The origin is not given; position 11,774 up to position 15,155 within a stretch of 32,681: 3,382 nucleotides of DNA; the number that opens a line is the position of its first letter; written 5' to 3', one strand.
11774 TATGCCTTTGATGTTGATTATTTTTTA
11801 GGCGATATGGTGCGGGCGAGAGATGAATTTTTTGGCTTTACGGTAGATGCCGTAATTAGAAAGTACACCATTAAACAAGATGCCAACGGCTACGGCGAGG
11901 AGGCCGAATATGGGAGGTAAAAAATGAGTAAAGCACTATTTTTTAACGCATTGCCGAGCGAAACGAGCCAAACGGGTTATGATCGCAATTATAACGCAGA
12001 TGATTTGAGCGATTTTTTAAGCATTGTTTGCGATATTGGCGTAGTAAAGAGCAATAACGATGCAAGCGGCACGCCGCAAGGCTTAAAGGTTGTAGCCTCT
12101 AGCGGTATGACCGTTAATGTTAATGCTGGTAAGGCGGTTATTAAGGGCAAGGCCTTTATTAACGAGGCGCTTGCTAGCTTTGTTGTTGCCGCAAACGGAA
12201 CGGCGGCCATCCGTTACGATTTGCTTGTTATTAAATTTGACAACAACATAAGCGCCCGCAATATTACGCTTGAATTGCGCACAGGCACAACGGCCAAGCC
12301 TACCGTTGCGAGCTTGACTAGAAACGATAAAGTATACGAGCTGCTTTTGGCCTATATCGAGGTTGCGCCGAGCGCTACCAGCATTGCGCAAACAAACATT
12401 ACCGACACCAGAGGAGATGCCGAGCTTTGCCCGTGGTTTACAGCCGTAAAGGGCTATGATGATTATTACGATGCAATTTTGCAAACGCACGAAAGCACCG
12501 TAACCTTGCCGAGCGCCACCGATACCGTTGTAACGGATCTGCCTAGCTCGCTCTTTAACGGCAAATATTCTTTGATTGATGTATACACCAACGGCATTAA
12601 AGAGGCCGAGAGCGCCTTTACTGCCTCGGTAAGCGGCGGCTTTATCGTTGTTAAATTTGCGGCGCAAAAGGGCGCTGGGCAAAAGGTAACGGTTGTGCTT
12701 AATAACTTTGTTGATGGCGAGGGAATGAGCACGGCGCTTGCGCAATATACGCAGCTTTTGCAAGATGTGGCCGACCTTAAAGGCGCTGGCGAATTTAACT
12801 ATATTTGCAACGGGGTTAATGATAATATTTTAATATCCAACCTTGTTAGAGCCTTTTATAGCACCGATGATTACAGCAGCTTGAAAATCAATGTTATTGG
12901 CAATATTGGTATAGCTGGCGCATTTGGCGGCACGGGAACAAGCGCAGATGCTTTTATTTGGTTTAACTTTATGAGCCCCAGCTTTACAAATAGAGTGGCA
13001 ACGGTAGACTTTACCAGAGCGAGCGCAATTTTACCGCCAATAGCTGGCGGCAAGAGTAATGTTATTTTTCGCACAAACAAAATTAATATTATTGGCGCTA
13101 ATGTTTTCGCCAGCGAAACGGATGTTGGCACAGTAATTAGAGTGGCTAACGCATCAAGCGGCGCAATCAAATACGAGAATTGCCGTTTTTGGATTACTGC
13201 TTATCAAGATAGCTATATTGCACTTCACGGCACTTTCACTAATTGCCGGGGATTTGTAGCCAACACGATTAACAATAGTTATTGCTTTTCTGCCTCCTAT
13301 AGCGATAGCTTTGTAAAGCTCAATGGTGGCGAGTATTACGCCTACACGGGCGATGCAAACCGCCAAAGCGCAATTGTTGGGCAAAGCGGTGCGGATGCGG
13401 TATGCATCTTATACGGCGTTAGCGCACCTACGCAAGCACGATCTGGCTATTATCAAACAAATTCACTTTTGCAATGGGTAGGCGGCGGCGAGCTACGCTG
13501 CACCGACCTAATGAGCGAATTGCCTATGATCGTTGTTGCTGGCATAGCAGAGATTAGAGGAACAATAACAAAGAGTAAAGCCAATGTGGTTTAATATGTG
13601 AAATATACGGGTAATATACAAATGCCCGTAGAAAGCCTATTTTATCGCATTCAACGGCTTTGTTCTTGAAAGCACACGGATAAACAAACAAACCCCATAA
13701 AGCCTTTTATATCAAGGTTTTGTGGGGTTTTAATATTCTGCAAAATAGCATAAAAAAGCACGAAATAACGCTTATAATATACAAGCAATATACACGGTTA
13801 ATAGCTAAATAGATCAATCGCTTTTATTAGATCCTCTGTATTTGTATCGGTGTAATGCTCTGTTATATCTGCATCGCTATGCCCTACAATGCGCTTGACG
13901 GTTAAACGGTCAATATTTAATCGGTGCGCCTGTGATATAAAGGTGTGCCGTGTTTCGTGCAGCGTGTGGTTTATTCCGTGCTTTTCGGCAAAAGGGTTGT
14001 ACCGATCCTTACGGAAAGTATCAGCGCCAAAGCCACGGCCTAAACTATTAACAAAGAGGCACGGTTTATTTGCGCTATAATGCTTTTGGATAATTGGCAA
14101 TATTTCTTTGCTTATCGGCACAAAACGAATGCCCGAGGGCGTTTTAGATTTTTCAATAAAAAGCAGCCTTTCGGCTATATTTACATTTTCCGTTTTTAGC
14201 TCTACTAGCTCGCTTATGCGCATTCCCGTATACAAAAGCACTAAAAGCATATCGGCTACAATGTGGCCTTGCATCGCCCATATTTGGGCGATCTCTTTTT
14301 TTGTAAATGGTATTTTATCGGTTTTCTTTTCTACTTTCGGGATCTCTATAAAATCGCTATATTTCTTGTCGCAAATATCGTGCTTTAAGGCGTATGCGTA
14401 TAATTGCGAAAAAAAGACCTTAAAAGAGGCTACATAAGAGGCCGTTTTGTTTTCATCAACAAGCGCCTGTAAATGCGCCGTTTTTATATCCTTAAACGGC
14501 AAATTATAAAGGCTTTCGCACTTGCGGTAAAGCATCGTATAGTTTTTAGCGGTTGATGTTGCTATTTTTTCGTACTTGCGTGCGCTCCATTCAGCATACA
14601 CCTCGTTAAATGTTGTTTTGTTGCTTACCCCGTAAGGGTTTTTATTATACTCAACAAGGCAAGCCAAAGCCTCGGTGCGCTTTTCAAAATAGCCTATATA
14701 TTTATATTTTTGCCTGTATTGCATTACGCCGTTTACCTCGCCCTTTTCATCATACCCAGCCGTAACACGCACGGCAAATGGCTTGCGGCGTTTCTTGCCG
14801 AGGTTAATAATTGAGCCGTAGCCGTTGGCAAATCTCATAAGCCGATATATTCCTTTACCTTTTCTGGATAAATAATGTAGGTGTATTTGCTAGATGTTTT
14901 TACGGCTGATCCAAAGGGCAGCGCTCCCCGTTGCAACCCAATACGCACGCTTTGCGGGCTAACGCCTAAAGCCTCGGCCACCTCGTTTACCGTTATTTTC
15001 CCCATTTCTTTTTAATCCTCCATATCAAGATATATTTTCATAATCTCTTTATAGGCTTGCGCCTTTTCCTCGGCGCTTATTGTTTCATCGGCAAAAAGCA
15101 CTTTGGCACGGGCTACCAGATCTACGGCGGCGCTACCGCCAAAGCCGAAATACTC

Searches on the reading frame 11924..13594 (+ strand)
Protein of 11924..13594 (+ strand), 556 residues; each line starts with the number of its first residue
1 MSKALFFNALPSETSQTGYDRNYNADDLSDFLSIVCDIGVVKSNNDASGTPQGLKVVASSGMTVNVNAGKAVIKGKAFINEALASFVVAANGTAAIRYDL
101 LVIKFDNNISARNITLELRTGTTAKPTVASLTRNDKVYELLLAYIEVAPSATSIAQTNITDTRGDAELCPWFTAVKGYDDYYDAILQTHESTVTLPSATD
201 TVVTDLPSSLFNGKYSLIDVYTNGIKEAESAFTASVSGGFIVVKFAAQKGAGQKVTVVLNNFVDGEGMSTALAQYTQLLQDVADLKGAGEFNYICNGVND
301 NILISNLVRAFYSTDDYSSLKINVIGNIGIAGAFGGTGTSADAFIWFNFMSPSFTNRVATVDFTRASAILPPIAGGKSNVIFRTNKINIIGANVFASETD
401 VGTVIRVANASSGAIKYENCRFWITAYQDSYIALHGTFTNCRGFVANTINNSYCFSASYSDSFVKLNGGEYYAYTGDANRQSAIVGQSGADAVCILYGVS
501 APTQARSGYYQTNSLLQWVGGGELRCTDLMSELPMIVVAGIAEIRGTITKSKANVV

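Call 28: find_related_loci(query=window:11924-13594:+, collection=viral_contigs, flank=10000)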
Query window:11924-13594:+ (556 aa) in viral_contigs; peptide patterns used: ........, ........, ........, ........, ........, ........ (x = any residue, [..] = any of these).
40 stretches matched a pattern; 30 encode a relative of the query (tblastn E <= 1e-3); 29 distinct loci.
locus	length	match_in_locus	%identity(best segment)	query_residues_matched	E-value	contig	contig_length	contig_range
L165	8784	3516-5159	69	1-555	0e+0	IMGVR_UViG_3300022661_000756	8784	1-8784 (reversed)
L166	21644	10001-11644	69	1-555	0e+0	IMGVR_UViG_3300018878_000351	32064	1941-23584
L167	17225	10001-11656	62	3-555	0e+0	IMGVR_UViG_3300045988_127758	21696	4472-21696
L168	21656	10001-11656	60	3-555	0e+0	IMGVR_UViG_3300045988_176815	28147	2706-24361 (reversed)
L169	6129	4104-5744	61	1-552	0e+0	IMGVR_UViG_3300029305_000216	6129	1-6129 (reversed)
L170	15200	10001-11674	56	1-555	0e+0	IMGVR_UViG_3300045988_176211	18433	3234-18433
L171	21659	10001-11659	61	3-556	0e+0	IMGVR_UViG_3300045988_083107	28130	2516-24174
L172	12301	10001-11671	52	3-553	2e-176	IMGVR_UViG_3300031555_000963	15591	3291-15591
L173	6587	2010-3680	52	3-553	5e-177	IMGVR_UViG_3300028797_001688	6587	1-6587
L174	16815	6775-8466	52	3-552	3e-175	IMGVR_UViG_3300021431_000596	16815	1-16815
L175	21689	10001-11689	52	3-552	5e-173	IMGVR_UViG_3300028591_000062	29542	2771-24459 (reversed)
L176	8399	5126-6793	51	3-553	2e-171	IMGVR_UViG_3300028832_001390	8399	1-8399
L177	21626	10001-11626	48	3-553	2e-159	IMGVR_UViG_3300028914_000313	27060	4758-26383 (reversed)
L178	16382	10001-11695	47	3-552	2e-159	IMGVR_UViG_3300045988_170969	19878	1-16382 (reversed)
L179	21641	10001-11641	45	3-556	1e-150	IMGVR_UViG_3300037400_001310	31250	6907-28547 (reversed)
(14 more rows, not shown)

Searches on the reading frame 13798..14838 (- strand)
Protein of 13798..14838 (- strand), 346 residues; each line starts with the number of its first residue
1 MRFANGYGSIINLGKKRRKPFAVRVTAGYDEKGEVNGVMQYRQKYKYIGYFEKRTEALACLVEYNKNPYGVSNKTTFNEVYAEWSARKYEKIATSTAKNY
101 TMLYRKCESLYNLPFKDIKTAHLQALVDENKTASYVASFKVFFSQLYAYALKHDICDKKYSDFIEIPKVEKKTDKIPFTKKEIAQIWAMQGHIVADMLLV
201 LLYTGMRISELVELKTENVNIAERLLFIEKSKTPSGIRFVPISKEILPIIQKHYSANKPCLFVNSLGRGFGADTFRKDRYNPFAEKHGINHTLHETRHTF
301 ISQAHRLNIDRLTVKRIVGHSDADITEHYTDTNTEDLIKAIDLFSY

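Call 24: find_related_loci(query=window:13798-14838:-, collection=viral_contigs, flank=10000)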
Query window:13798-14838:- (346 aa) in viral_contigs; peptide patterns used: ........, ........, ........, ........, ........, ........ (x = any residue, [..] = any of these).
3 stretches matched a pattern; 2 encode a relative of the query (tblastn E <= 1e-3); 2 distinct loci.
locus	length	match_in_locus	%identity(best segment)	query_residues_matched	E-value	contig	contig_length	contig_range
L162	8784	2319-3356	54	1-346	1e-127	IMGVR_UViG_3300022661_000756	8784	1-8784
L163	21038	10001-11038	54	1-346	1e-127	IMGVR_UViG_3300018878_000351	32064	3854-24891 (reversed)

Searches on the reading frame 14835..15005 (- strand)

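Call 8: search_protein_families(library=phrogs, proteins=[window:14835-15005:-], max_evalue=0.001)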
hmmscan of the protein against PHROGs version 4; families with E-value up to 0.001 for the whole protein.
window:14835-15005:- (56 aa): 1 family
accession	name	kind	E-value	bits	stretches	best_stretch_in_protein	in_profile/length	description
phrog_6058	-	unknown function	6.7e-18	65.5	1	1-55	22-78/113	-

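Call 55: search_protein_families(library=pfam, proteins=[window:14835-15005:-], max_evalue=0.05)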
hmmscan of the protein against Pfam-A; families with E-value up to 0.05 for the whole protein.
window:14835-15005:- (56 aa): 13 families
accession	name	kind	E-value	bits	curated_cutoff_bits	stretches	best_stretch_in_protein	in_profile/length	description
PF12728.13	HTH_17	-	0.00026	21.6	27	1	5-36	3-31/51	Helix-turn-helix domain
PF08220.18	HTH_DeoR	-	0.0029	17.8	21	1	2-21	13-32/57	DeoR-like helix-turn-helix domain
PF13404.12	HTH_AsnC-type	-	0.01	16.1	27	1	2-21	16-35/42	AsnC-type helix-turn-helix domain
PF13412.12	HTH_24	-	0.011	15.7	21.9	1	2-21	16-35/48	Winged helix-turn-helix DNA-binding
PF04760.21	IF2_N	-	0.013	15.7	25.3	1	1-18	1-18/53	Translation initiation factor IF-2, N-terminal region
PF08281.18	Sigma70_r4_2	-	0.015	15.4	25.7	1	8-27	31-50/54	Sigma-70, region 4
PF13384.12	HTH_23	-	0.025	14.8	24.6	1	4-21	18-35/50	Homeodomain-like domain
PF00376.29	MerR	-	0.034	14.4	28.2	1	5-21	1-17/38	MerR family regulatory protein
PF12802.13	MarR_2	-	0.036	14.7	27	1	3-20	19-37/61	MarR family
PF04539.22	Sigma70_r3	-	0.037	14.6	25.3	0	5-26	22-43/78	Sigma-70 region 3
PF00392.27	GntR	-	0.042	14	27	0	3-26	23-47/64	Bacterial regulatory proteins, gntR family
PF13411.12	MerR_1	-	0.043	14.4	21.6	0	5-42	2-39/69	MerR HTH family regulatory protein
PF01381.28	HTH_3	-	0.044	14.3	23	0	3-20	9-26/55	Helix-turn-helix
